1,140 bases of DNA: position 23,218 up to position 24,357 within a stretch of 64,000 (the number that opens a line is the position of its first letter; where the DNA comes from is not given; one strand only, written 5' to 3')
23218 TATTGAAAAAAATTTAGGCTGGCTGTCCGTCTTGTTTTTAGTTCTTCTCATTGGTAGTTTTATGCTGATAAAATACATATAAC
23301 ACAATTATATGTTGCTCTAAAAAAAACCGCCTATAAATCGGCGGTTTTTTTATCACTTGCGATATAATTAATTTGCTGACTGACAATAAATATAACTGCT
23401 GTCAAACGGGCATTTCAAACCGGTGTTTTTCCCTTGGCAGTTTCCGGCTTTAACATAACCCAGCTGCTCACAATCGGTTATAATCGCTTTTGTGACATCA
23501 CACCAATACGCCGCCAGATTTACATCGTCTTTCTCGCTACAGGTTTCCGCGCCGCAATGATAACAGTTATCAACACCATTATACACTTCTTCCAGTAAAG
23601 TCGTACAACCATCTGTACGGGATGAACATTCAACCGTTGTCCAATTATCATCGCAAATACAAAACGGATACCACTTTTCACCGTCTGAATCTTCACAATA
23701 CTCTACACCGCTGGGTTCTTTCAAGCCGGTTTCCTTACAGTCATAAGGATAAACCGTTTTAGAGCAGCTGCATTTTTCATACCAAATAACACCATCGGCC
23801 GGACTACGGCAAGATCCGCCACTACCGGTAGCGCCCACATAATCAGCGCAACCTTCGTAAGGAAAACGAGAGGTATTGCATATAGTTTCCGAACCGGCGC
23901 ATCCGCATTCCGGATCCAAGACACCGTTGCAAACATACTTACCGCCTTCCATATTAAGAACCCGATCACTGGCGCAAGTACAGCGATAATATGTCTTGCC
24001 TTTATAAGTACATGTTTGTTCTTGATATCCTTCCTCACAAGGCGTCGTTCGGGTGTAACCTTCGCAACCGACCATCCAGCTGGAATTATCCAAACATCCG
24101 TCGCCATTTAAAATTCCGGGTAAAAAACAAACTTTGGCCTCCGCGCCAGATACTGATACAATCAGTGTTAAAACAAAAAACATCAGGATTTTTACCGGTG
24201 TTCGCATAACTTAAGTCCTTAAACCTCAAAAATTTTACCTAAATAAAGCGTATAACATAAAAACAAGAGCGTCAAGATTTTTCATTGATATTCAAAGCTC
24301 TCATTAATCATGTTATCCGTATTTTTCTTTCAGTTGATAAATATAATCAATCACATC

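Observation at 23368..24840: Highly cysteine-rich secreted protein next to a periplasmic TlpA-like thioredoxin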

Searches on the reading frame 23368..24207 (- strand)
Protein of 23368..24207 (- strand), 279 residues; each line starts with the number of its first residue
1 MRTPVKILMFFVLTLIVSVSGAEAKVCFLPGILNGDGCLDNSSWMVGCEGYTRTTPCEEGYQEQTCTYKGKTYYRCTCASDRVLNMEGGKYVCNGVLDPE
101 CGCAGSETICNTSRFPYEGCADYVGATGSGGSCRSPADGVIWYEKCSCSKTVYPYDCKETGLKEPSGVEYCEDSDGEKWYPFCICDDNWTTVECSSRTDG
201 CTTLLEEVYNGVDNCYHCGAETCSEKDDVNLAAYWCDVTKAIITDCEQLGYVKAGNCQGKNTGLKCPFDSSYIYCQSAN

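Call 4: search_protein_families(library=pfam, proteins=[window:23368-24207:-], max_evalue=0.1)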
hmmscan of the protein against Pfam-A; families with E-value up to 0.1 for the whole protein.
window:23368-24207:- (279 aa): 0 families

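Call 5: find_homologous_proteins(query=window:23368-24207:-, max_evalue=0.001)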
Query window:23368-24207:- (279 aa): 4 proteins with E <= 0.001 among 118 candidates.
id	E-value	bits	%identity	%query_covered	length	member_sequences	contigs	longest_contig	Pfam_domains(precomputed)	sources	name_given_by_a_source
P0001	3.2e-193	659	100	100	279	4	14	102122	-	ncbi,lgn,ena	-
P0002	8.6e-100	352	57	100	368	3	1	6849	-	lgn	-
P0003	7.7e-92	326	57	91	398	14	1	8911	-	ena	-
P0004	8.4e-87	309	51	95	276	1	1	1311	-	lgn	-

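Call 6: search_protein_families(library=ncbifam, proteins=[window:23368-24207:-], max_evalue=0.1)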
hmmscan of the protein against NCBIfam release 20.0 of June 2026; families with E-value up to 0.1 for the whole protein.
window:23368-24207:- (279 aa): 0 families

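Call 8: list_cluster_members(proteins=[P0001, P0002, P0003, P0004])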
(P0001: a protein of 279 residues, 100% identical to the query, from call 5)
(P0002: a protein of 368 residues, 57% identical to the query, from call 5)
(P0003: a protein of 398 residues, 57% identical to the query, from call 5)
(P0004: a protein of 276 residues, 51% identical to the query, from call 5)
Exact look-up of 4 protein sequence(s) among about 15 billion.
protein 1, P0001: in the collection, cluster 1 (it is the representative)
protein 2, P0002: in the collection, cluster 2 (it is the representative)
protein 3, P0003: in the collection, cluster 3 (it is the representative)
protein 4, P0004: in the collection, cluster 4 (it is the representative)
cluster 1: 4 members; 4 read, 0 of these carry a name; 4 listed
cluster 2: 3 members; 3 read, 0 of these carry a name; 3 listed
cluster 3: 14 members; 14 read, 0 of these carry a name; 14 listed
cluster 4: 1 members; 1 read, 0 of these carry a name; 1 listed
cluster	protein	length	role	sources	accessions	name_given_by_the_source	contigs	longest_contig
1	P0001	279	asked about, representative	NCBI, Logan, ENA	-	-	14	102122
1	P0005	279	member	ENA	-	-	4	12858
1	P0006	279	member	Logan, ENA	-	-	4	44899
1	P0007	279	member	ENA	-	-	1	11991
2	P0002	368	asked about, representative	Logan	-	-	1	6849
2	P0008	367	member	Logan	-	-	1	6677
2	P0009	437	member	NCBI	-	-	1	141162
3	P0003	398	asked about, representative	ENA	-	-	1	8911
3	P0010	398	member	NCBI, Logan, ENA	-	-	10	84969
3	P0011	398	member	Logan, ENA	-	-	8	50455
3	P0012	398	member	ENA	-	-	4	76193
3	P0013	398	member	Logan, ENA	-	-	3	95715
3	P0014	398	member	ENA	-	-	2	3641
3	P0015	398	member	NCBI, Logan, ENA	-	-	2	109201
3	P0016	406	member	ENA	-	-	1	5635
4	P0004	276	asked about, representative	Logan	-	-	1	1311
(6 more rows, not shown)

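Call 10: find_related_loci(query=A1, collection=genome_contigs, flank=8000)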
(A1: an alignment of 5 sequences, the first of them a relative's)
Query A1 (279 aa) in genome_contigs; peptide patterns used: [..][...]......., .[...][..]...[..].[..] (x = any residue, [..] = any of these).
70 stretches matched a pattern; 16 encode a relative of the query (tblastn E <= 1e-3); 16 distinct loci.
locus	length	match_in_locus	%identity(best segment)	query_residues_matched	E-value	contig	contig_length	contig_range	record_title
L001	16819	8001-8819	67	1-275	6e-127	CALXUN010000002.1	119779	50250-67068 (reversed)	MAG: uncultured Alphaproteobacteria bacterium isolate BRZ_FB__bin86 genome assembly, contig: BRZ_FB__NODE_169_length_119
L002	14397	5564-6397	57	1-278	6e-100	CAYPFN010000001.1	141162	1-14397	MAG TPA_asm: uncultured Azospirillaceae bacterium isolate SRP141132_co1_303 genome assembly, contig: NODE_30_length_1411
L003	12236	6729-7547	54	1-275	4e-100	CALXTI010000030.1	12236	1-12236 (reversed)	MAG: uncultured Alphaproteobacteria bacterium isolate BRZ_LA__bin12 genome assembly, contig: BRZ_LA__NODE_4348_length_12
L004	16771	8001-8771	57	22-276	3e-89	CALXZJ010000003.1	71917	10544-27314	MAG: uncultured Alphaproteobacteria bacterium isolate BRZ_EQ__bin53 genome assembly, contig: BRZ_EQ__NODE_844_length_719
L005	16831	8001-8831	43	1-276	8e-71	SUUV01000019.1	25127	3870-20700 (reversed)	MAG: Alphaproteobacteria bacterium isolate SIG55 NODE_38781_length_25127_cov_2.912680, whole genome shotgun sequence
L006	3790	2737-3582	43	7-278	3e-69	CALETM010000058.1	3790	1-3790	MAG TPA_asm: uncultured Alphaproteobacteria bacterium isolate ERR2619727_bin.69_CONCOCT_v1.1_MAG genome assembly, contig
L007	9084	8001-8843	42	7-277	6e-68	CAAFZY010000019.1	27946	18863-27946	MAG TPA_asm: Alphaproteobacteria bacterium, isolate HGM16767, WGS project CAAFZY010000000 data, contig: SRS475987_54_k11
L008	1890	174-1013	43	5-277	5e-68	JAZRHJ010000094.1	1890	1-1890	MAG: Alphaproteobacteria bacterium isolate T1900045482_YK20190176.MAGScoT_cleanbin_000025 SGB_7325_k141_2116675, whole g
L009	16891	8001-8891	40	5-279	7e-57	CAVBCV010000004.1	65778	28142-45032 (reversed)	Lachnospiraceae bacterium isolate H07603-L1_cleanbin_000017 genome assembly, contig: Spades_H07603-L1_contig_247, whole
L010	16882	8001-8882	40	5-277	3e-56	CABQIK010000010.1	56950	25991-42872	MAG TPA_asm: uncultured Alphaproteobacteria bacterium isolate MGYG-HGUT-00610 genome assembly, contig: GUT_GENOME018669_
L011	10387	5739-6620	40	5-277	9e-55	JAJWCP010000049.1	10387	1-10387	MAG: Proteobacteria bacterium isolate B13_bin.31.fa NODE_1093_length_10387_cov_8.490128, whole genome shotgun sequence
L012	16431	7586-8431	38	6-277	8e-49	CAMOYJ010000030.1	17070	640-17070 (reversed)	MAG: uncultured Alphaproteobacteria bacterium isolate SRR873604_bin.135_metaWRAP_v1.3_MAG genome assembly, contig: NODE_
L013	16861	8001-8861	38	6-276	1e-46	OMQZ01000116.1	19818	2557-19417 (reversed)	uncultured Rhodospirillaceae bacterium isolate RUG803 genome assembly, contig: k87_23086622, whole genome shotgun sequen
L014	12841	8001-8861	39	6-276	2e-46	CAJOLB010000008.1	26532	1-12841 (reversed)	uncultured Alphaproteobacteria bacterium isolate Reindeer_2_mag_112 genome assembly, contig: scaffold_1114, whole genome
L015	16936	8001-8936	33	6-277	9e-31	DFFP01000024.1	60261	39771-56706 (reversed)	MAG TPA_asm: Alphaproteobacteria bacterium UBA3773 UBA3773_contig_19455, whole genome shotgun sequence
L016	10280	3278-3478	35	7-77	8e-5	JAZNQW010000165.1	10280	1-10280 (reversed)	MAG: Alphaproteobacteria bacterium isolate T1900044823_TS20190289.MAGScoT_cleanbin_000011 SGB_2851_k141_862690, whole ge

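Call 18: search_protein_families(library=pfam, proteins=[L012:7580-14389:+, L013:7995-16700:+, L001:7968-9875:+, L016:3239-5314:+, L005:8001-10193:+, L015:7995-11207:+, L010:7998-9986:+], max_evalue=0.1)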
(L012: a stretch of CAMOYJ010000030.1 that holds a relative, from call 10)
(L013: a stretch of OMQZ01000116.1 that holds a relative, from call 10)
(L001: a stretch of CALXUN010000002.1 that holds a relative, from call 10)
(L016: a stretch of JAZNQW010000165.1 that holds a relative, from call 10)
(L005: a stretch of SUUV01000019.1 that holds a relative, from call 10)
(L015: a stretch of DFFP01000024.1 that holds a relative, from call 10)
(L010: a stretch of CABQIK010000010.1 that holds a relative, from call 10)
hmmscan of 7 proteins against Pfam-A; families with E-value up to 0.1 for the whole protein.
L012:7580-14389:+ (2270 aa): 0 families

L013:7995-16700:+ (2902 aa): 0 families

L001:7968-9875:+ (636 aa): 1 family
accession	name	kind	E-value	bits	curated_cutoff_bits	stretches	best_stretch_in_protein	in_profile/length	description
PF23945.1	DUF7279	-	0.02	15.3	24.5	0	503-531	8-36/53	Family of unknown function (DUF7279)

L016:3239-5314:+ (692 aa): 0 families

L005:8001-10193:+ (731 aa): 1 family
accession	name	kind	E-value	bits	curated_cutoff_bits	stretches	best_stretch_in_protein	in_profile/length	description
PF07603.17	Lcl_C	-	5.1e-06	27.2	34.9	1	600-726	24-114/117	Lcl C-terminal domain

L015:7995-11207:+ (1071 aa): 1 family
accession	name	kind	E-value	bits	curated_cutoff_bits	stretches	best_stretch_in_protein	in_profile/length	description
PF13948.11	DUF4215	-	0.0015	19.2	27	1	344-378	2-35/47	Domain of unknown function (DUF4215)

L010:7998-9986:+ (663 aa): 0 families

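Call 20: find_homologous_proteins(query=A2, max_evalue=0.001)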
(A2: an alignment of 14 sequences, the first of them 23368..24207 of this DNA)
Query A2 (14 sequences) (279 aa, profile of the alignment): 10 proteins with E <= 0.001 among 962 candidates.
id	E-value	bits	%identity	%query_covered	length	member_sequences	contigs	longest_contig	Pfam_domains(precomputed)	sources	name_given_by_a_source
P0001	1.4e-112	394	100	100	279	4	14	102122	-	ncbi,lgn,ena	-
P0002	2.3e-111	390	57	100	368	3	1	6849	-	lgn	-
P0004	8.4e-111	388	51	95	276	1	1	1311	-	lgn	-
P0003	5.3e-105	369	57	91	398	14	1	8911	-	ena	-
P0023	3.0e-99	350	44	99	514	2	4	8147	-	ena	-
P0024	3.3e-97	344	43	97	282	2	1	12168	-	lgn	-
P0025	3.9e-95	337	39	97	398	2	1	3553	-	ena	-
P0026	6.9e-57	211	34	98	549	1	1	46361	-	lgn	-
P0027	1.5e-54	204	34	98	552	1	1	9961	-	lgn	-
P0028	7.9e-52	195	34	75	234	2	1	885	-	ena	-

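Call 30: predict_structure(alignment_id=A3)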
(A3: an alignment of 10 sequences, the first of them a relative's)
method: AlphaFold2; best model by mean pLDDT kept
length: 279 residues; sequences in the alignment: 10
mean_pLDDT: 71.8   pTM: 0.52
mean pLDDT of the five models: 71.8, 69.9, 63.6, 62.6, 62.3
residues with pLDDT >= 90: 88; 70-90: 74; 50-70: 44; < 50: 73
segments of 3 or more residues with pLDDT < 50: 1-8, 13-45, 223-246, 277-279
pLDDT, mean of each block of 10 residues (from residue 1): 45 45 38 39 53 81 84 85 74 86 89 93 90 93 95 93 94 94 93 76 85 87 47 43 46 56 54 51
secondary structure, 60 per line:
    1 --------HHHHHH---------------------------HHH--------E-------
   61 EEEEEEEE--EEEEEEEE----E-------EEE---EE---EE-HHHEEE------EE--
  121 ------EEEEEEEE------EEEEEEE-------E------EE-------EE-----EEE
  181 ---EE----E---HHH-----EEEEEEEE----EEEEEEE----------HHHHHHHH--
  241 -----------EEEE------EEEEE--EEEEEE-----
elements in order: H9-14 E61-68 E71-78 E91-93 E108-110 E127-134 E141-147 E178-180 E202-209 E214-220 H231-238 E252-255 E262-266 E269-274

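Call 37: search_protein_representatives(alignment_id=A3)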
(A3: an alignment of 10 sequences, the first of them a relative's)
Query: 10 sequences, 446 profile positions. Proteins with E-value up to 0.001 (for the whole library): 110; up to 1e-10: 45; up to 1e-30: 37. The best 110 are listed.
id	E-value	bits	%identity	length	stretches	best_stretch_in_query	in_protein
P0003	8.9e-148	509.8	-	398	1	1-416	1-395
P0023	2.7e-146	504.9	-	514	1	1-440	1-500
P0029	1.1e-141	489.7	-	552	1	2-446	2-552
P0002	1.6e-133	462.8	-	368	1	1-358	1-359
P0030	1.5e-116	406.9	-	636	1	1-294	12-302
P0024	2.5e-114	399.6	-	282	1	1-277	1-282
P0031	2.2e-113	396.5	-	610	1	1-406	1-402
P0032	1.8e-105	370.3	-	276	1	1-278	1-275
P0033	3.0e-105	369.7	-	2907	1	1-404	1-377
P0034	4.5e-103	362.5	-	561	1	1-300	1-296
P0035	1.2e-101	357.8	-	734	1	1-345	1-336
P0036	1.3e-99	351.0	-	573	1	1-280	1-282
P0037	6.3e-99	348.8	-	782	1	1-309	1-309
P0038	4.3e-98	346.1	-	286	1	3-280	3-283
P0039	6.9e-96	338.8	-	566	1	1-422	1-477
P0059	6.9e-47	177.3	-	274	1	1-276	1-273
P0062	1.7e-20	90.3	-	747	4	235-391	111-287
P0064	5.2e-13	65.6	-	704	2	1-278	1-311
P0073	1.1e-09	54.6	-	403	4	221-280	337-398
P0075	1.6e-08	50.8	-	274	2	244-323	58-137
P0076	4.3e-08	49.4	-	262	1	242-428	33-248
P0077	1.1e-07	48.1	-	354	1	232-420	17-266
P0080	6.6e-07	45.5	-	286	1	230-356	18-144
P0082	1.5e-06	44.3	-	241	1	242-356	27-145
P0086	2.6e-06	43.6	-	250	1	243-390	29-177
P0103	4.4e-05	39.5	-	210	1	242-296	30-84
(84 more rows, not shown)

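Call 39: search_protein_families(library=pfam, proteins=[P0076, P0080, P0082, P0086, P0075, P0062, P0077, P0064, P0073, P0103], max_evalue=0.1)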
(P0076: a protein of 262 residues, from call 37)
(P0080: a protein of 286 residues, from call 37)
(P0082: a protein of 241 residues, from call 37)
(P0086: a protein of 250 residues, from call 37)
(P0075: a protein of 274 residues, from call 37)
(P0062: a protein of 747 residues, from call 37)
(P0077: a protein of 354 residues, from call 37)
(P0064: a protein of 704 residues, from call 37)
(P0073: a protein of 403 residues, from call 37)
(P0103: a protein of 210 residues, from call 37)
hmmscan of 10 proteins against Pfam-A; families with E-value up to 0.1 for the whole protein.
P0076 (262 aa): 2 families
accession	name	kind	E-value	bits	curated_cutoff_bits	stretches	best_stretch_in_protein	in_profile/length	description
PF07603.17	Lcl_C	-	0.0026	18.5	34.9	1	128-258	23-115/117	Lcl C-terminal domain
PF25820.1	DUF7949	-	0.046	14.4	27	1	208-225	13-30/35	Domain of unknown function (DUF7949)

P0080 (286 aa): 0 families

P0082 (241 aa): 1 family
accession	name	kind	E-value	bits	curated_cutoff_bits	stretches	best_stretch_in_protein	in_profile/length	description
PF07603.17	Lcl_C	-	0.00026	21.7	34.9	1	150-237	38-115/117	Lcl C-terminal domain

P0086 (250 aa): 0 families

P0075 (274 aa): 1 family
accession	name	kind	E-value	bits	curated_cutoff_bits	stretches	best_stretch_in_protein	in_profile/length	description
PF07603.17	Lcl_C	-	3.3e-08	34.2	34.9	1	136-270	9-115/117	Lcl C-terminal domain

P0062 (747 aa): 1 family
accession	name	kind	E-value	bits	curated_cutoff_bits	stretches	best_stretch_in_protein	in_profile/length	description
PF07603.17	Lcl_C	-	0.00081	20.1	34.9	0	630-732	39-107/117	Lcl C-terminal domain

P0077 (354 aa): 1 family
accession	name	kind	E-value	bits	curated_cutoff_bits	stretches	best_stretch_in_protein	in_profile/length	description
PF07603.17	Lcl_C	-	0.017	15.8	34.9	1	253-351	39-116/117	Lcl C-terminal domain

P0064 (704 aa): 1 family
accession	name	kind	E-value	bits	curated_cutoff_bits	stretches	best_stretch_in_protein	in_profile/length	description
PF12662.13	cEGF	-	0.018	15.3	26.6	1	193-209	3-20/24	Complement Clr-like EGF-like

P0073 (403 aa): 0 families

P0103 (210 aa): 1 family
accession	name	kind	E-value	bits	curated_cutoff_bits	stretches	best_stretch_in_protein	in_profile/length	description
PF07603.17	Lcl_C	-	0.02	15.6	34.9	1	134-207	47-116/117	Lcl C-terminal domain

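Call 40: search_protein_families(library=ncbifam, proteins=[P0076, P0080, P0082, P0086, P0075, P0062, P0077, P0064, P0073, P0103], max_evalue=0.1)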
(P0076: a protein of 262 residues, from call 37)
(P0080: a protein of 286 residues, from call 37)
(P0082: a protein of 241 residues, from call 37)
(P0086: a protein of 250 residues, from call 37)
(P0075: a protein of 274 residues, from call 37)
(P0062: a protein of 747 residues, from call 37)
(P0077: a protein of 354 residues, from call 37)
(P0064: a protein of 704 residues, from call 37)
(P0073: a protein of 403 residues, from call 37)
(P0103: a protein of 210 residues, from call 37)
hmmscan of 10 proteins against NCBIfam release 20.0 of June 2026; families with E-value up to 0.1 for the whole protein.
P0076 (262 aa): 0 families

P0080 (286 aa): 0 families

P0082 (241 aa): 0 families

P0086 (250 aa): 1 family
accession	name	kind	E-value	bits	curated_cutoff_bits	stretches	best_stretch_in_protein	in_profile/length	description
NF007998.1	PRK10723.1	equivalog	0.079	12.4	369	0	190-234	92-135/243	purine nucleoside phosphorylase YfiH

P0075 (274 aa): 0 families

P0062 (747 aa): 0 families

P0077 (354 aa): 0 families

P0064 (704 aa): 0 families

P0073 (403 aa): 0 families

P0103 (210 aa): 0 families

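Call 41: find_encoding_contigs(protein=P0026, flank=6000, max_places=3)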
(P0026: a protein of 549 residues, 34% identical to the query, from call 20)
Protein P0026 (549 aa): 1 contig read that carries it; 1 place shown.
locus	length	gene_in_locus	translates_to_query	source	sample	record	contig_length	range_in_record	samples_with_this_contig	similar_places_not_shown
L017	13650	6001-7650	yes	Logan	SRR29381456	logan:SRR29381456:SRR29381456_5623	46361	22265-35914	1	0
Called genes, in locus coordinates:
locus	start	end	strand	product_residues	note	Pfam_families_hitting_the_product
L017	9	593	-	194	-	PF06242:TrcR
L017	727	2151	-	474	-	PF03060:NMO (weak)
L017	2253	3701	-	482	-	PF00069:Pkinase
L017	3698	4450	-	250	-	PF13672:PP2C_2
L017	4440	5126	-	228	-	PF00092:VWA (weak)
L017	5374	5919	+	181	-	PF00578:AhpC-TSA, PF08534:Redoxin, PF13098:Thioredoxin_2 (weak), PF13905:Thioredoxin_8 (weak)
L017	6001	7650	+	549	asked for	-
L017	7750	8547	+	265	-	PF25084:LbH_EIF2B (faint), PF25087:GMPPB_C (weak), PF00132:Hexapep, PF25087:GMPPB_C (weak), PF13720:Acetyltransf_11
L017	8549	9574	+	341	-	PF00730:HhH-GPD, PF14815:NUDIX_4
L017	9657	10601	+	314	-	PF01145:Band_7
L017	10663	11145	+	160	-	-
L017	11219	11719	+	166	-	-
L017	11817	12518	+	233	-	PF02230:Abhydrolase_2, PF12146:Hydrolase_4 (faint), PF00561:Abhydrolase_1 (faint), PF00756:Esterase (weak), PF01738:DLH (weak), PF00326:Peptidase_S9 (faint)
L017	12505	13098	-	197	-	PF09335:VTT_dom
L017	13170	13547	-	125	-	-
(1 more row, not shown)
